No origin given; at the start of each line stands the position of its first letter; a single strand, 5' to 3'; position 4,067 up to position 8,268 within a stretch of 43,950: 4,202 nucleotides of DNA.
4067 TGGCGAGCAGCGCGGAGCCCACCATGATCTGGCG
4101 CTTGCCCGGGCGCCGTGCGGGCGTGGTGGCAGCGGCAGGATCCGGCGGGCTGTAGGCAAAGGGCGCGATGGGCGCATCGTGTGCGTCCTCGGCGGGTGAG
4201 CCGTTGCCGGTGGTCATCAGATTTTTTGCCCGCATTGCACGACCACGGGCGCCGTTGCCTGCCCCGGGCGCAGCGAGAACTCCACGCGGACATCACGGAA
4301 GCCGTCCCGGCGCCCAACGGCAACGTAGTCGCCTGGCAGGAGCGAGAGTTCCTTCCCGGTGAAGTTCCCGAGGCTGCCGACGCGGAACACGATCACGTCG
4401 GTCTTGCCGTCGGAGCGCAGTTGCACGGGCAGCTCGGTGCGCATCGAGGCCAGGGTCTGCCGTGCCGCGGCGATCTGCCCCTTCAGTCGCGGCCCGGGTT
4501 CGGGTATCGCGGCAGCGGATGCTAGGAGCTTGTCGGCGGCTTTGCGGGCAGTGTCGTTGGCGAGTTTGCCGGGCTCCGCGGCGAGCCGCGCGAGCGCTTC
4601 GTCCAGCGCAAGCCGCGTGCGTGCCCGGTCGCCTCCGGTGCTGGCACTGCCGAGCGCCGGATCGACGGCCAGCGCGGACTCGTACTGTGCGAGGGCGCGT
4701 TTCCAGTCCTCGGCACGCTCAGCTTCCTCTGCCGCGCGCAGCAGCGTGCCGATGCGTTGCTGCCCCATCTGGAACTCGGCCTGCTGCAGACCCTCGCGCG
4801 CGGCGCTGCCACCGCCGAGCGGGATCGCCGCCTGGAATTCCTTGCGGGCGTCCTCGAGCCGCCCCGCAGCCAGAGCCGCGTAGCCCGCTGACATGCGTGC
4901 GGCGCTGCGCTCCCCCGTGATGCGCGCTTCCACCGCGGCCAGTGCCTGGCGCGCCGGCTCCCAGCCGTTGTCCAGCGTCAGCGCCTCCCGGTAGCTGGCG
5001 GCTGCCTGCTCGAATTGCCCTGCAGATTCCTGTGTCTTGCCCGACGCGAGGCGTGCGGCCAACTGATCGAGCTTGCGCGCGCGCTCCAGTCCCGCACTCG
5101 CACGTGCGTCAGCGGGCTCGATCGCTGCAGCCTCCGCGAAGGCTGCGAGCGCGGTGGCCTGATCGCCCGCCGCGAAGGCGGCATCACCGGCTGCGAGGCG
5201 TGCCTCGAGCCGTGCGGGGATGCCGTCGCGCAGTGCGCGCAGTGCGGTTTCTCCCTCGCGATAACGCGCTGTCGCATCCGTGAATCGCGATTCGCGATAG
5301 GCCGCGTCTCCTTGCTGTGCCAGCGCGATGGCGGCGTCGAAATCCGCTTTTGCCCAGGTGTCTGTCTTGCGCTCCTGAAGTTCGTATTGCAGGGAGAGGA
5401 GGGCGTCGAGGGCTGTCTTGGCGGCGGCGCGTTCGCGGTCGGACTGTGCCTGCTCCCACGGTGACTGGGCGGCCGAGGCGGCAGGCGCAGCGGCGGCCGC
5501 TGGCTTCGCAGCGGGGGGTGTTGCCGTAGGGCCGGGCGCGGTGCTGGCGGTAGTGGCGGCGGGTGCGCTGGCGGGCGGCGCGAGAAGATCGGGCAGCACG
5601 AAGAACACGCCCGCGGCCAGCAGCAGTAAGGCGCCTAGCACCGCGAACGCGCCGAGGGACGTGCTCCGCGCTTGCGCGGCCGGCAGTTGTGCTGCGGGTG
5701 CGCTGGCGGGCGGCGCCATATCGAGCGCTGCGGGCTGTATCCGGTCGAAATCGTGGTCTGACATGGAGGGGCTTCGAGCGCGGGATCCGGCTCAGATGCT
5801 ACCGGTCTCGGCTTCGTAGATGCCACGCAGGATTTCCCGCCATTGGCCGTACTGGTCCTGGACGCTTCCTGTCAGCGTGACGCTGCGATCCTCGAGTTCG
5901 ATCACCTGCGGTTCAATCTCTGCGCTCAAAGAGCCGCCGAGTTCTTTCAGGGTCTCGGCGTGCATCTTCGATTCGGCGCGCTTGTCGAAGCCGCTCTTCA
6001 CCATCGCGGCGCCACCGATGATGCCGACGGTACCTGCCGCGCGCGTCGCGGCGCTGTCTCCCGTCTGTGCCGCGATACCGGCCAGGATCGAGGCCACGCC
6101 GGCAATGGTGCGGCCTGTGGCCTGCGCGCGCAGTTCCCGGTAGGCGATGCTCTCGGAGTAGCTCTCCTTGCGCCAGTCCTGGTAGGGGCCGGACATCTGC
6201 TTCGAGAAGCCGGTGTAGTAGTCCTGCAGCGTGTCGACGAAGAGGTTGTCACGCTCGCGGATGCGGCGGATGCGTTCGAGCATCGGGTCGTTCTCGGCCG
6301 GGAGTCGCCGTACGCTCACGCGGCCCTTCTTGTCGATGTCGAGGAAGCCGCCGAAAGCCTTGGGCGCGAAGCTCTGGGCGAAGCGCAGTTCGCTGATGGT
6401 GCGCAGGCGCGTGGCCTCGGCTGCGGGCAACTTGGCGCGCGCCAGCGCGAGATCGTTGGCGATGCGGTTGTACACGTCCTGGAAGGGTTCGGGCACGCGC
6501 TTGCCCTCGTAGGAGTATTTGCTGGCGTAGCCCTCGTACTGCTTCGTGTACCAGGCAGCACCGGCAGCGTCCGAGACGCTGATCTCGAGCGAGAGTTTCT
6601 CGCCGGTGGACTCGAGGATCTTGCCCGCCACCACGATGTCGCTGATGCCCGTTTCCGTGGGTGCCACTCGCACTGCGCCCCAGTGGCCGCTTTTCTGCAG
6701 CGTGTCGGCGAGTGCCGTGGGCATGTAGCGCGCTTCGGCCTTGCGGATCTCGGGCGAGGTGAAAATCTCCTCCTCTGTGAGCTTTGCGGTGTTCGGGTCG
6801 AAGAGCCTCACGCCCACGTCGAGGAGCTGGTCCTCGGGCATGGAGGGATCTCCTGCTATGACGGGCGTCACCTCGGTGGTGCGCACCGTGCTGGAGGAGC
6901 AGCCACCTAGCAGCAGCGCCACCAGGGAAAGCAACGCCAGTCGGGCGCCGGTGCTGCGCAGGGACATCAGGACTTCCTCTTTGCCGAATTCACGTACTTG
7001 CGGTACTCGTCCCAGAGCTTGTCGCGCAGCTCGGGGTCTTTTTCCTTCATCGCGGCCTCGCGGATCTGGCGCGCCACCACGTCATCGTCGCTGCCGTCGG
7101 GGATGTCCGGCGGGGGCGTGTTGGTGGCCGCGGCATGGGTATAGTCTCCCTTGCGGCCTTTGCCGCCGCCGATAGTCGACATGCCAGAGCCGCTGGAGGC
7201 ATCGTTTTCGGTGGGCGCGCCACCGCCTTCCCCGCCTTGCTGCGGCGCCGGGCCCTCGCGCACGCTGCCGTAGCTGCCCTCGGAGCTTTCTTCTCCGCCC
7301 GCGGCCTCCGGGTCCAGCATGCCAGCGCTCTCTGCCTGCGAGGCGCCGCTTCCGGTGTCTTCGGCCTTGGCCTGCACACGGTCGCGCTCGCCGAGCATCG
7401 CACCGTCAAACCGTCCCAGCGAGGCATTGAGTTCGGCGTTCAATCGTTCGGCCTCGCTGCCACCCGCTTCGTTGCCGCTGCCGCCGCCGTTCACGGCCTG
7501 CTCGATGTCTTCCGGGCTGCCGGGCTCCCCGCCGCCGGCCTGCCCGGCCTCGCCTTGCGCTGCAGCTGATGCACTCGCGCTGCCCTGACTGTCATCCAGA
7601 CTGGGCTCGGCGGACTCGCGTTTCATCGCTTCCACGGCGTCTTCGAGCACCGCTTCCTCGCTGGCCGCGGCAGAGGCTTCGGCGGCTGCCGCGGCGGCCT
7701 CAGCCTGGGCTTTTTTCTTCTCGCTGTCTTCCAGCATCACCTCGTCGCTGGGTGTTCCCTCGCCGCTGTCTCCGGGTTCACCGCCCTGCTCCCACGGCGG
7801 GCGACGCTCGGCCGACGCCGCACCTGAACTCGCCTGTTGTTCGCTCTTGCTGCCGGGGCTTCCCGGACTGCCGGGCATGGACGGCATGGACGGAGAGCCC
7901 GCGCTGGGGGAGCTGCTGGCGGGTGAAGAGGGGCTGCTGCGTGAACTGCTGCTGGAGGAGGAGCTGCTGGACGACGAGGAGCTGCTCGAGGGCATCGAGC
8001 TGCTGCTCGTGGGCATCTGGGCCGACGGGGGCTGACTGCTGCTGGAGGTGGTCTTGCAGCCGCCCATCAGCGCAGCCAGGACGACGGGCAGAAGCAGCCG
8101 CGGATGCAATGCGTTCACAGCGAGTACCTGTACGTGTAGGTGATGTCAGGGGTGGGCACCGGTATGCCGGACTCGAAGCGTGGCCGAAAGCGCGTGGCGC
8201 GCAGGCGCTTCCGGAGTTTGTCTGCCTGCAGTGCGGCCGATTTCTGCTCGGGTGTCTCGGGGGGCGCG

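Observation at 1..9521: Eight-gene translationally coupled envelope operon built around a MotA/ExbB channel: candidate undescribed PMF-driven trans-envelope system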

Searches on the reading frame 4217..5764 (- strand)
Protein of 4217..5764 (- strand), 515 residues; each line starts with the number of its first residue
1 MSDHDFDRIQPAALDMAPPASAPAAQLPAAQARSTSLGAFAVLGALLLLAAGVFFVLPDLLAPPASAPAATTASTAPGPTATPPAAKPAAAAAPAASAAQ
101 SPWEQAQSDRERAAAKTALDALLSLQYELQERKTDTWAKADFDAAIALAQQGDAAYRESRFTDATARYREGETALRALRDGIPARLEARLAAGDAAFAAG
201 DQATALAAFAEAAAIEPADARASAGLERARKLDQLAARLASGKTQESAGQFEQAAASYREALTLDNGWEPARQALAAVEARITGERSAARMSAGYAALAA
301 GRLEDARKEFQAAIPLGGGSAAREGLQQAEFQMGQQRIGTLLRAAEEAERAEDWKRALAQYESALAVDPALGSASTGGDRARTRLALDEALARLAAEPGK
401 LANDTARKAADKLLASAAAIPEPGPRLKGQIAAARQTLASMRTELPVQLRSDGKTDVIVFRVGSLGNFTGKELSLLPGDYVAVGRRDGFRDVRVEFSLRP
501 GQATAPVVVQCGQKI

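Call 5: search_protein_families(library=pfam, proteins=[window:4217-5764:-], max_evalue=0.1)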
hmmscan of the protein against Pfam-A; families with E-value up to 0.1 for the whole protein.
window:4217-5764:- (515 aa): 8 families
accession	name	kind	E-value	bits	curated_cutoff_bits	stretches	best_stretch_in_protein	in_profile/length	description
PF07719.23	TPR_2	-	4.7e-07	29.9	27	1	242-266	8-32/34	Tetratricopeptide repeat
PF13414.12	TPR_11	-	3.8e-06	26.9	26.8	1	248-265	7-24/42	TPR repeat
PF13432.12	TPR_16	-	0.00078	20.3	32.7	1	271-320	16-64/65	Tetratricopeptide repeat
PF13176.12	TPR_7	-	0.019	15.5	27.9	0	240-265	4-29/36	Tetratricopeptide repeat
PF24575.1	TPR_Slam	-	0.022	15.6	35.2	1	231-279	43-91/104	Surface lipoprotein assembly modifier, N-terminal TPR repeats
PF00515.34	TPR_1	-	0.038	14.3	27.8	1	242-265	8-31/34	Tetratricopeptide repeat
PF13428.12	TPR_14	-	0.066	14.4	23.5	1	236-277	2-43/44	Tetratricopeptide repeat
PF13181.12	TPR_8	-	0.097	13.3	25.7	1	239-266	5-32/34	Tetratricopeptide repeat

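Call 6: search_protein_families(library=ncbifam, proteins=[window:4217-5764:-], max_evalue=0.1)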
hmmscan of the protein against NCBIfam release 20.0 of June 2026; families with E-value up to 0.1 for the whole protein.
window:4217-5764:- (515 aa): 5 families
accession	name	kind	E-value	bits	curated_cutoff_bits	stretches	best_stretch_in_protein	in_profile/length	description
NF040658.1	Myxo_OME_TraC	equivalog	1.6e-06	27.1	500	1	191-392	39-226/602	outer membrane exchange accessory lipoprotein TraC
NF047507.1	TPR_BatC_Lepto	exception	7.3e-05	22.3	175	1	149-275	28-136/214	TPR repeat-containing protein BatC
NF011750.0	PRK15203.1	equivalog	0.039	12.7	811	0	440-492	350-402/429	4-hydroxyphenylacetate degradation bifunctional isomerase/decarboxylase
TIGR02303.1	HpaG-C-term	equivalog_domain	0.052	13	276.4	1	442-494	172-224/245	4-hydroxyphenylacetate degradation bifunctional isomerase/decarboxylase, C-terminal subunit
NF042912.1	Amuc_1098_fam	equivalog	0.076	11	750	0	91-285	12-205/805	Amuc_1098 family type IV pilus outer membrane protein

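Call 15: search_protein_families(library=padloc, proteins=[window:4217-5764:-], max_evalue=0.01)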
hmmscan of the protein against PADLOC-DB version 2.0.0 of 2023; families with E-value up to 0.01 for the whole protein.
window:4217-5764:- (515 aa): 0 families

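Call 88: search_protein_families(library=pfam, alignment_id=A8, max_evalue=0.01)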
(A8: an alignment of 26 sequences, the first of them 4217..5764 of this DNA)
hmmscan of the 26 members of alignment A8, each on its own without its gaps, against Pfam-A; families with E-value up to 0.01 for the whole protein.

A. member 1, window:4217-5764:- (515 aa): 3 families
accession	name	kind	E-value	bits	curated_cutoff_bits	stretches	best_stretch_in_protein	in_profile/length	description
PF07719.23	TPR_2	-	4.7e-07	29.9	27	0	242-266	8-32/34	Tetratricopeptide repeat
PF13414.12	TPR_11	-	3.8e-06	26.9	26.8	0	248-265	7-24/42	TPR repeat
PF13432.12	TPR_16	-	0.00078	20.3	32.7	1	271-320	16-64/65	Tetratricopeptide repeat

B. families by the number of members that match (of 26 scanned): 22 families
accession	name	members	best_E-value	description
PF07719.23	TPR_2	24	1.8e-16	Tetratricopeptide repeat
PF00515.34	TPR_1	21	2.8e-13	Tetratricopeptide repeat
PF13428.12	TPR_14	19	1.2e-09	Tetratricopeptide repeat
PF13414.12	TPR_11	19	2e-09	TPR repeat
PF13181.12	TPR_8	17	2.5e-07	Tetratricopeptide repeat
PF14559.12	TPR_19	14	3.8e-09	Tetratricopeptide repeat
PF13432.12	TPR_16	10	1.9e-11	Tetratricopeptide repeat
PF13176.12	TPR_7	7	0.00091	Tetratricopeptide repeat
PF25575.1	TPR_BSK1_C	4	4.3e-05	Serine/threonine-protein kinase BSK1-like, TPR repeats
PF13424.12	TPR_12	3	2.9e-07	Tetratricopeptide repeat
PF00069.31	Pkinase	2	4e-25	Protein kinase domain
PF07714.23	PK_Tyr_Ser-Thr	2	4.7e-21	Protein tyrosine and serine/threonine kinase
PF13174.12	TPR_6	2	8.6e-05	Tetratricopeptide repeat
PF23914.1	TPR_CcmH_CycH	2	0.00034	Cytochrome c-type biogenesis protein H TPR domain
PF13371.12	TPR_9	2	0.0007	Tetratricopeptide repeat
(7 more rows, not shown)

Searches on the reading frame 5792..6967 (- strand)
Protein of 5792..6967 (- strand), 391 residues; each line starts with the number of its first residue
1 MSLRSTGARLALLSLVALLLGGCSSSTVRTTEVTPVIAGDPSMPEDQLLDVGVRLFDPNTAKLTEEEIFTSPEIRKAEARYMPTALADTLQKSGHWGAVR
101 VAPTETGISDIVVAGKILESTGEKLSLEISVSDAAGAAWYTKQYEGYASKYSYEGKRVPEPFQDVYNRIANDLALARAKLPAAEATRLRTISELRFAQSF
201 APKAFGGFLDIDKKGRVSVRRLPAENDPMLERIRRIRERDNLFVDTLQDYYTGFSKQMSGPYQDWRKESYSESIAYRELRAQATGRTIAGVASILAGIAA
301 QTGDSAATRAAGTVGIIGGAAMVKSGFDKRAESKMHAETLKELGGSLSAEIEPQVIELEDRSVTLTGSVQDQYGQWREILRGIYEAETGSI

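Call 5: search_protein_families(library=pfam, proteins=[window:5792-6967:-], max_evalue=0.1)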
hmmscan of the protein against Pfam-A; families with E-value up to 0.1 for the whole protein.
window:5792-6967:- (391 aa): 1 family
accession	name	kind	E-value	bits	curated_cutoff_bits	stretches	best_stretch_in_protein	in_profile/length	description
PF15041.11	TKTI1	-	0.099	13.1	27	0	132-191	34-94/183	Tektin bundle interacting protein 1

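Call 6: search_protein_families(library=ncbifam, proteins=[window:5792-6967:-], max_evalue=0.1)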
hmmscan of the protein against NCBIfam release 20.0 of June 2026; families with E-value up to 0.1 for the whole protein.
window:5792-6967:- (391 aa): 1 family
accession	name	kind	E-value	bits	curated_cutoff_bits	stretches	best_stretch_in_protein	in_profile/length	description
NF009731.0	PRK13254.1-5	equivalog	0.052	13.2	152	1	63-98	107-143/155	cytochrome c maturation protein CcmE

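Call 15: search_protein_families(library=padloc, proteins=[window:5792-6967:-], max_evalue=0.01)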
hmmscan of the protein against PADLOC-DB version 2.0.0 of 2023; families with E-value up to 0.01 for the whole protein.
window:5792-6967:- (391 aa): 0 families

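Call 40: find_homologous_proteins(query=window:5792-6967:-, max_evalue=0.001)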
Query window:5792-6967:- (391 aa): 3615 proteins with E <= 0.001 among 8000 candidates; the best 120 are listed.
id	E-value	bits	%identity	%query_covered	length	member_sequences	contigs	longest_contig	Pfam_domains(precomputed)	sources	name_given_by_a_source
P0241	1.1e-248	842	99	100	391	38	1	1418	-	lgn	-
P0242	3.5e-228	775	91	95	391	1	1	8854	-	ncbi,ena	-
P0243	5.3e-225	765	88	100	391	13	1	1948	-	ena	-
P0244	1.3e-219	747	87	100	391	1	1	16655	-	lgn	-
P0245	3.5e-219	745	87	100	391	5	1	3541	-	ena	-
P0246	1.1e-218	744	89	95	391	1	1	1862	-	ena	-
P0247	1.4e-218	743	89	95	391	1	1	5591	-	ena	-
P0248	2.3e-218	743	89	95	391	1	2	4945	-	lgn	-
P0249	2.7e-218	742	89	95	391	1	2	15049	-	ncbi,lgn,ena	-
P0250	5.9e-218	741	88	95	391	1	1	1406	-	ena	-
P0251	6.0e-218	741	88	95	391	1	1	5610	-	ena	-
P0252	7.0e-218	741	88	95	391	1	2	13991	-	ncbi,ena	-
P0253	7.6e-218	741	89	95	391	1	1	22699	-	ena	-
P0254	1.1e-217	740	89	95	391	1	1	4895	-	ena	-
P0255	1.6e-217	740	89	95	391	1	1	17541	-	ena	-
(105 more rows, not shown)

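Call 51: predict_structure(alignment_id=A5)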
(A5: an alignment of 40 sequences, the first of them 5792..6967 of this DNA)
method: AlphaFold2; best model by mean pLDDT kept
length: 391 residues; sequences in the alignment: 40
mean_pLDDT: 75.8   pTM: 0.72
mean pLDDT of the five models: 75.8, 74.8, 73.9, 73.2, 73.0
residues with pLDDT >= 90: 99; 70-90: 166; 50-70: 93; < 50: 33
segments of 3 or more residues with pLDDT < 50: 23-28, 308-312, 314-316, 318-323
pLDDT, mean of each block of 10 residues (from residue 1): 63 77 49 85 90 89 58 78 92 91 77 92 90 93 90 72 93 94 92 89 87 89 84 86 80 75 77 71 60 50 52 43 51 58 57 58 70 81 74 44
secondary structure, 60 per line:
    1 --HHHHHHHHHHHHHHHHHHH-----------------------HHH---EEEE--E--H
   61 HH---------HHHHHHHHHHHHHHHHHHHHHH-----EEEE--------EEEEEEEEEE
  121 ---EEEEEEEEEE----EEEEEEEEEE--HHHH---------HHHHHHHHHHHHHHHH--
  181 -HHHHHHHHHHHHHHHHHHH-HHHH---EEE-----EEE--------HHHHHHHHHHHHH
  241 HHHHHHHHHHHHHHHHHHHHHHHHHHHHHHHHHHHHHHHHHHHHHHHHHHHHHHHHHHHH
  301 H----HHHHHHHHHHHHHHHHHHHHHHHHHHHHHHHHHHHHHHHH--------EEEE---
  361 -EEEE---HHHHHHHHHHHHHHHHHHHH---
elements in order: H3-21 E51-54 H72-93 E99-102 E111-120 E124-133 E138-147 H150-153 H163-178 H182-200 H202-205 E209-211 E217-219 H228-301 H306-345 E354-357 E362-365 H369-388

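Call 54: fold_search(model_id=the predicted structure, library=pdb)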
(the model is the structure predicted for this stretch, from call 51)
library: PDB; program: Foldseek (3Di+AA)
matches with E <= 10: 308; with E <= 0.001: 0
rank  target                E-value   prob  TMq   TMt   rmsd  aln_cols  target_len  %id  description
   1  4r40_A                4.2e-03  1.00  0.18  0.18   5.4       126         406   16  Crystal Structure of TolB/Pal complex from Yersinia pestis. (released 2014-09-03)
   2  3iax_A                1.5e-02  0.99  0.16  0.16   7.0       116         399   16  The crystal structure of the TolB box of Colicin A in complex with TolB reveals important differences in the recruitme (released 2009-10-13)
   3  1c5k                  2.3e-02  0.98  0.19  0.19   5.6       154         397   12  THE STRUCTURE OF TOLB, AN ESSENTIAL COMPONENT OF THE TOL-DEPENDENT TRANSLOCATION SYSTEM AND ITS INTERACTIONS WITH THE TR (released 2000-12-06)
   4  4jml_A                3.3e-02  0.99  0.20  0.20   5.5       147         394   14  Crystal structure of the TolB(P201C)-ColicinE9 TBE peptide(A33C) complex. (released 2013-07-17)
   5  2ivz_A                4.1e-02  0.96  0.17  0.17   5.3       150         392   12  Structure of TolB in complex with a peptide of the colicin E9 T- domain (released 2006-08-16)
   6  2ivz_D                1.1e-01  0.87  0.16  0.16   5.1       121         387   14  Structure of TolB in complex with a peptide of the colicin E9 T- domain (released 2006-08-16)
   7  7a0g_BBB              1.6e-01  0.38  0.18  0.21  19.5       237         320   14  Structure of the SmhB pore of the tripartite alpha-pore forming toxin, Smh, from Serratia marcescens. (released 2021-03-31)
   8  6qbz_MODEL_1_A        2.1e-01  0.47  0.16  0.41   6.8       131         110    9  Solution structure of the N-terminal domain of the Staphylococcus aureus Hibernation Promoting Factor (released 2019-06-19)
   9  6h2f_F                2.1e-01  0.35  0.18  0.20  21.4       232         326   15  Structure of the pre-pore AhlB of the tripartite alpha-pore forming toxin, AHL, from Aeromonas hydrophila. (released 2019-07-10)
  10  2nrt                  2.1e-01  0.11  0.10  0.15  18.4       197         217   13  Crystal structure of the C-terminal half of UvrC (released 2007-02-06)
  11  7a0g_III              2.5e-01  0.33  0.19  0.23  17.7       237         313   14  Structure of the SmhB pore of the tripartite alpha-pore forming toxin, Smh, from Serratia marcescens. (released 2021-03-31)
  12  7a0g_FFF              2.8e-01  0.33  0.19  0.22  17.2       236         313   13  Structure of the SmhB pore of the tripartite alpha-pore forming toxin, Smh, from Serratia marcescens. (released 2021-03-31)
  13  7yzp_C                2.8e-01  0.13  0.15  0.13  22.7       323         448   12  Hairpin-bound state of the E. coli Mre11-Rad50 (SbcCD) head complex bound to ADP and a DNA hairpin (released 2022-08-17)
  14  8tsc_B                3.8e-01  0.12  0.14  0.19  23.9       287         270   10  Human PI3K p85alpha/p110alpha H1047R bound to compound 3 (released 2023-11-22)
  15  5nro_A                3.8e-01  0.12  0.10  0.07  27.2       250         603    8  Structure of full-length DnaK with bound J-domain (released 2018-01-17)
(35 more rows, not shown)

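Call 77: search_solved_structures(query=A5, max_evalue=10)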
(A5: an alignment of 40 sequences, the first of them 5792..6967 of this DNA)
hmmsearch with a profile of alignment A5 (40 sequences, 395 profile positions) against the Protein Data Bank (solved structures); distinct sequences matched with E-value up to 10: 2.
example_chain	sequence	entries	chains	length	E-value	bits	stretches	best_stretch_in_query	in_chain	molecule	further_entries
6cfz_C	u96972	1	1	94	0.49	12.1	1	332-388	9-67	Dad2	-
9ncf_S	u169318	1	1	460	0.85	11.3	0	120-143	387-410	Immunoglobulin-like domain protein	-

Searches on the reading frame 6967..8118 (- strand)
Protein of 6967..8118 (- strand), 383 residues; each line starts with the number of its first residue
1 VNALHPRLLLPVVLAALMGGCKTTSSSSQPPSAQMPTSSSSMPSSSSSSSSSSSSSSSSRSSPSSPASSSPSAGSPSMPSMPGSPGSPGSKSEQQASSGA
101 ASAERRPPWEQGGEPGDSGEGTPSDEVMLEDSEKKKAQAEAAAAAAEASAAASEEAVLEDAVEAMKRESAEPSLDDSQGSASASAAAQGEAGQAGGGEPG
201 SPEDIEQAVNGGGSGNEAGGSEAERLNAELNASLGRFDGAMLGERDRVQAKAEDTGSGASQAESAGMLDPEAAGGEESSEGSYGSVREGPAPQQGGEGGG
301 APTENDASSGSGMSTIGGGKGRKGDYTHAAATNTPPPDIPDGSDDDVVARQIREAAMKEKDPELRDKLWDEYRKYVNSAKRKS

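Call 5: search_protein_families(library=pfam, proteins=[window:6967-8118:-], max_evalue=0.1)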
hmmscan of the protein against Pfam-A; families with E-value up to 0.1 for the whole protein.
window:6967-8118:- (383 aa): 0 families

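Call 6: search_protein_families(library=ncbifam, proteins=[window:6967-8118:-], max_evalue=0.1)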
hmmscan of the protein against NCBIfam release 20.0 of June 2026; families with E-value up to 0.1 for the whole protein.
window:6967-8118:- (383 aa): 1 family
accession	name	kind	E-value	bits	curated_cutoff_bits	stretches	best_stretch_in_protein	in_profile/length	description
NF011510.0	PRK14948.1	equivalog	0.063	12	593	1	3-189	347-529/640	DNA polymerase III subunit gamma/tau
